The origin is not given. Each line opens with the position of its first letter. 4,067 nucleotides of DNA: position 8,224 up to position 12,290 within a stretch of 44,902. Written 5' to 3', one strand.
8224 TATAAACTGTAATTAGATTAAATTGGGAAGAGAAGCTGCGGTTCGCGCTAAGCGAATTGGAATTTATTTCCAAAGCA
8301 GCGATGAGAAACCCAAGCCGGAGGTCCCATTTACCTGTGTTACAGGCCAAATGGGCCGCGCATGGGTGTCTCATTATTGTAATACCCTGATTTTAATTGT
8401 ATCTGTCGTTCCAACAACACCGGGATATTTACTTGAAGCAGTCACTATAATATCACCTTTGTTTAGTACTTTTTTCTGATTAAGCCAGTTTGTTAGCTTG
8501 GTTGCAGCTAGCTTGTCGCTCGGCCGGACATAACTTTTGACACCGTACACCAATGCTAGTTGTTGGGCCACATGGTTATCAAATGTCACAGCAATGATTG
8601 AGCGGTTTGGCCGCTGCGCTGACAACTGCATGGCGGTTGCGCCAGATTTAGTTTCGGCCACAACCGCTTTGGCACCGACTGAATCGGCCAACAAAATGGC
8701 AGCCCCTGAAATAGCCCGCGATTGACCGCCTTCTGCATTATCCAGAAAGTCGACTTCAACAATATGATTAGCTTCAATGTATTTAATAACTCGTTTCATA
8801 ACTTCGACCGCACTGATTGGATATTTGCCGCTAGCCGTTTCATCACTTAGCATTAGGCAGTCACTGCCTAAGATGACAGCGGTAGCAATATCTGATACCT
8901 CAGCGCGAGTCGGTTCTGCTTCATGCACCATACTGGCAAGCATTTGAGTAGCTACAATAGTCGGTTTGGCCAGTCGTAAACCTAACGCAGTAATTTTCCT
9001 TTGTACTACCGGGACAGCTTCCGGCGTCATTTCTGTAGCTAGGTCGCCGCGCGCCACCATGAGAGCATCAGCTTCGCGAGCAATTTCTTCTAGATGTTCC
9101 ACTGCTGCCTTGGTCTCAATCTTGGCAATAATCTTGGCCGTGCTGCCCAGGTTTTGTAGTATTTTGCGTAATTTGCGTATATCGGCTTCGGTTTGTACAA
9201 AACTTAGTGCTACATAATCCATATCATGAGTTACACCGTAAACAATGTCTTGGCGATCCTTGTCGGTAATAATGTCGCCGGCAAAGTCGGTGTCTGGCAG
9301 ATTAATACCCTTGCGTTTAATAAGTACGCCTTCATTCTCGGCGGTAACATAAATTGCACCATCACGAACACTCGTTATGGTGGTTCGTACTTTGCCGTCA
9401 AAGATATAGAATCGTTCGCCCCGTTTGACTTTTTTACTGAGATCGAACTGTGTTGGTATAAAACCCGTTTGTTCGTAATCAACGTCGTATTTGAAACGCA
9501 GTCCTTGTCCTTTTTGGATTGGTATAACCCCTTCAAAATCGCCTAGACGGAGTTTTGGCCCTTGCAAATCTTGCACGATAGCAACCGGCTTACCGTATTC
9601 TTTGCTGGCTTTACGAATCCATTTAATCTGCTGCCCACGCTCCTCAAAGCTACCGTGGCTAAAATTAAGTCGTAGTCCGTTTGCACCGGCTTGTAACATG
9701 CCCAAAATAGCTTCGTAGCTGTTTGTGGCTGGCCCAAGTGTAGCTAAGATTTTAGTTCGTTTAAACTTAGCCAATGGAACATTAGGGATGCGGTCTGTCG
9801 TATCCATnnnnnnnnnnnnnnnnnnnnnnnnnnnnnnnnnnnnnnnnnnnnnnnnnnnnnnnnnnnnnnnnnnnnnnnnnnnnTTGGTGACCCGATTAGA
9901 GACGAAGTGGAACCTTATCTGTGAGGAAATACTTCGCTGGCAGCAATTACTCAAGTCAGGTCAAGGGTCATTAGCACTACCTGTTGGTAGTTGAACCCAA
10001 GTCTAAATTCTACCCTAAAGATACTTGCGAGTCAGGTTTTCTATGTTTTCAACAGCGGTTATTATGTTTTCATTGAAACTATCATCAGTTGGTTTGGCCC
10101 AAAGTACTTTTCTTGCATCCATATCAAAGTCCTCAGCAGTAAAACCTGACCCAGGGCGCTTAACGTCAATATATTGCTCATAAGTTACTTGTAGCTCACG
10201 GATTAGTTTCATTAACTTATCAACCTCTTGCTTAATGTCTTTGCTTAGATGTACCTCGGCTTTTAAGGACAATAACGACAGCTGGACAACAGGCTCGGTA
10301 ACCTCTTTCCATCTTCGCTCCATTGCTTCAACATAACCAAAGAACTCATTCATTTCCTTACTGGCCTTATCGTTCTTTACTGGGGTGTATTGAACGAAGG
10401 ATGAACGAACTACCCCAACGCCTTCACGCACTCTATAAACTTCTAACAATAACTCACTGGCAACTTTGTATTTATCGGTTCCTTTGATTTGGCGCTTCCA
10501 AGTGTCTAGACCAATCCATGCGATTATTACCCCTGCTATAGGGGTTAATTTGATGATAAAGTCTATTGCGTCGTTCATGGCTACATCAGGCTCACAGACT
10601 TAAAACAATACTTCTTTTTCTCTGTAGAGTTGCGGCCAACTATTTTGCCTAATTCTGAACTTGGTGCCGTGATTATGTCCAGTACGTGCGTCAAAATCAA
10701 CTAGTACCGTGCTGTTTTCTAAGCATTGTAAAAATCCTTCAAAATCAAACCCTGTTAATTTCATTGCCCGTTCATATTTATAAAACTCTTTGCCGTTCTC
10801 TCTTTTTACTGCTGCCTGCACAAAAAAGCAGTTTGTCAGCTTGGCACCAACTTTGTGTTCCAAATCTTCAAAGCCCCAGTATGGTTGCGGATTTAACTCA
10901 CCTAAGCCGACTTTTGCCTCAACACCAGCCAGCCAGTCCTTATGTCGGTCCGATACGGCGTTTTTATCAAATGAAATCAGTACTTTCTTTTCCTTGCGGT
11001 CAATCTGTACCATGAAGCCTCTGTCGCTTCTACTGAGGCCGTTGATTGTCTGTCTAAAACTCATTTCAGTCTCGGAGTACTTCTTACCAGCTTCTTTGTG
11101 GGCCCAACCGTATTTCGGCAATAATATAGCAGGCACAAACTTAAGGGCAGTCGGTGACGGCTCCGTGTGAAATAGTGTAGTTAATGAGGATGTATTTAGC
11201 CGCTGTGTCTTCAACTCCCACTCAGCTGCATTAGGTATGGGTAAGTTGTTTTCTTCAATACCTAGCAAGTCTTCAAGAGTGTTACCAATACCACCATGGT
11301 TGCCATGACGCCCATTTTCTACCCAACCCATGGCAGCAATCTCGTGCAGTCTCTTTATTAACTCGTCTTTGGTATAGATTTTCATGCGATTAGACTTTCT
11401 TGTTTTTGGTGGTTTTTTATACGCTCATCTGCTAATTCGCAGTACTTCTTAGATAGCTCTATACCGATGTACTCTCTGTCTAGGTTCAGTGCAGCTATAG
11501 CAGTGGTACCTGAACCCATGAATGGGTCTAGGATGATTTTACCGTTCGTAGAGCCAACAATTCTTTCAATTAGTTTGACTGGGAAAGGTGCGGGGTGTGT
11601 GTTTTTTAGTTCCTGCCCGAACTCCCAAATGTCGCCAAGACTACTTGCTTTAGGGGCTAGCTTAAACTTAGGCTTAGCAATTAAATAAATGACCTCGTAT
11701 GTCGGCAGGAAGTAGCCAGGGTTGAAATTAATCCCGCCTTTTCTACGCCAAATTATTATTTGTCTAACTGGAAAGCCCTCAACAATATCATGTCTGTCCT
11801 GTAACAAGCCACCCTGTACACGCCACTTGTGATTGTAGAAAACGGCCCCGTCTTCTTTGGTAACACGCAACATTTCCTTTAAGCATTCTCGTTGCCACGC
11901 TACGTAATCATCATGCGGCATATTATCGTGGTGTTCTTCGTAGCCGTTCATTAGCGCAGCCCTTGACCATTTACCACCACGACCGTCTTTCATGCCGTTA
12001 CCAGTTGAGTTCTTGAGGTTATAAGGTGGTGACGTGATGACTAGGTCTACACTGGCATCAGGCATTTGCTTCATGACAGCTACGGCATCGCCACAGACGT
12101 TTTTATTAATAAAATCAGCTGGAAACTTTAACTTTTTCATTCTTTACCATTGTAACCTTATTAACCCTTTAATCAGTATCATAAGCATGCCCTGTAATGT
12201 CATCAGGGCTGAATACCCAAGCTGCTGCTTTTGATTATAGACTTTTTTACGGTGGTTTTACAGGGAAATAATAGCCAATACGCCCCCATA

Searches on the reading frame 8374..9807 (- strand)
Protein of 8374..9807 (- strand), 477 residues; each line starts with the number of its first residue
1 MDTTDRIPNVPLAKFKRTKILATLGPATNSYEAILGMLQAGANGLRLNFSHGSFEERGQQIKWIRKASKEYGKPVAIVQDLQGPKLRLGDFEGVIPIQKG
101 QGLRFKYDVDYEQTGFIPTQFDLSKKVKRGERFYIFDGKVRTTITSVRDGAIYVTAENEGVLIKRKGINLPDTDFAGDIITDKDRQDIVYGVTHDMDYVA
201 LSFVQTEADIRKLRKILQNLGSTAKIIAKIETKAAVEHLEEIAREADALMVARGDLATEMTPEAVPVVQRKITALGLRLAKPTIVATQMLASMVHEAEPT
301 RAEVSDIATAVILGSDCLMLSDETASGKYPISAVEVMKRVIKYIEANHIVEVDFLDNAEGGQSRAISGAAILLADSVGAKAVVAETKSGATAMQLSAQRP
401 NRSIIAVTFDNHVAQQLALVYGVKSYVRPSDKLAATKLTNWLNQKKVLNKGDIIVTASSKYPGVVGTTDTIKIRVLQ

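Call 36: search_protein_families(library=pfam, proteins=[window:8374-9807:-], max_evalue=0.001)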
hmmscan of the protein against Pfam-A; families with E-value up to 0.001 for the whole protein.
window:8374-9807:- (477 aa): 3 families
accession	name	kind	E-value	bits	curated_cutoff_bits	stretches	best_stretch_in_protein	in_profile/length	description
PF00224.27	PK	-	5.3e-96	322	30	1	16-334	2-328/328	Pyruvate kinase, barrel domain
PF02887.21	PK_C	-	4.8e-21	75.4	28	1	365-473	2-113/114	Pyruvate kinase, alpha/beta domain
PF03328.21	HpcH_HpaI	-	0.00057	19.7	25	1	186-264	76-162/221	HpcH/HpaI aldolase/citrate lyase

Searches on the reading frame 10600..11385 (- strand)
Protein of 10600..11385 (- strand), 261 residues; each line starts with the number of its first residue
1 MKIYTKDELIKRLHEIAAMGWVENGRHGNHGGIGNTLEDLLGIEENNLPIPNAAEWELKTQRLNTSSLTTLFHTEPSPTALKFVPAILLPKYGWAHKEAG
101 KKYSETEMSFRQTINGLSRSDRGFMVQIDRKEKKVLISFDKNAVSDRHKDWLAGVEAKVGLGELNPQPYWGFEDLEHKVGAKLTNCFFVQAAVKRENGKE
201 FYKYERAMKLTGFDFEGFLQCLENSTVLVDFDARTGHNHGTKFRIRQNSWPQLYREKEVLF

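Call 36: search_protein_families(library=pfam, proteins=[window:10600-11385:-], max_evalue=0.001)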
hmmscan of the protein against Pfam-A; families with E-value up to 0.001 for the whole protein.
window:10600-11385:- (261 aa): 1 family
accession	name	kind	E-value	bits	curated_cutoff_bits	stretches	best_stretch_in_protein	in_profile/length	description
PF15515.12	MvaI_BcnI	-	7.7e-67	226.1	25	1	10-254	1-227/227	MvaI/BcnI restriction endonuclease family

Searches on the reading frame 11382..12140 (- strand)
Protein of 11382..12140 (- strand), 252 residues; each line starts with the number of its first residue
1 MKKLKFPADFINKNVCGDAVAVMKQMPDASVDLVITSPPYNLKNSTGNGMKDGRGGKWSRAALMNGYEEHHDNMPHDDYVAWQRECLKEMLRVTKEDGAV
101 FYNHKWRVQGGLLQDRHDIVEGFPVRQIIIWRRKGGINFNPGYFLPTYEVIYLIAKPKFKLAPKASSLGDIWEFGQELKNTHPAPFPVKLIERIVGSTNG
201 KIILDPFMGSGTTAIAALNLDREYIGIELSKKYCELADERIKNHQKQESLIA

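Call 36: search_protein_families(library=pfam, proteins=[window:11382-12140:-], max_evalue=0.001)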
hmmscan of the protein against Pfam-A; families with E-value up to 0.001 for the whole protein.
window:11382-12140:- (252 aa): 3 families
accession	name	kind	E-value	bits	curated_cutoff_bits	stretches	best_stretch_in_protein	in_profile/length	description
PF01555.25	N6_N4_Mtase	-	2.9e-43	148.8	26.7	1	31-238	1-220/221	DNA methylase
PF01170.24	UPF0020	-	1e-05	25.7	22.3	0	193-246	22-75/197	RMKL-like, methyltransferase domain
PF08241.18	Methyltransf_11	-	0.00032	21.7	21.2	0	208-245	5-42/95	Methyltransferase domain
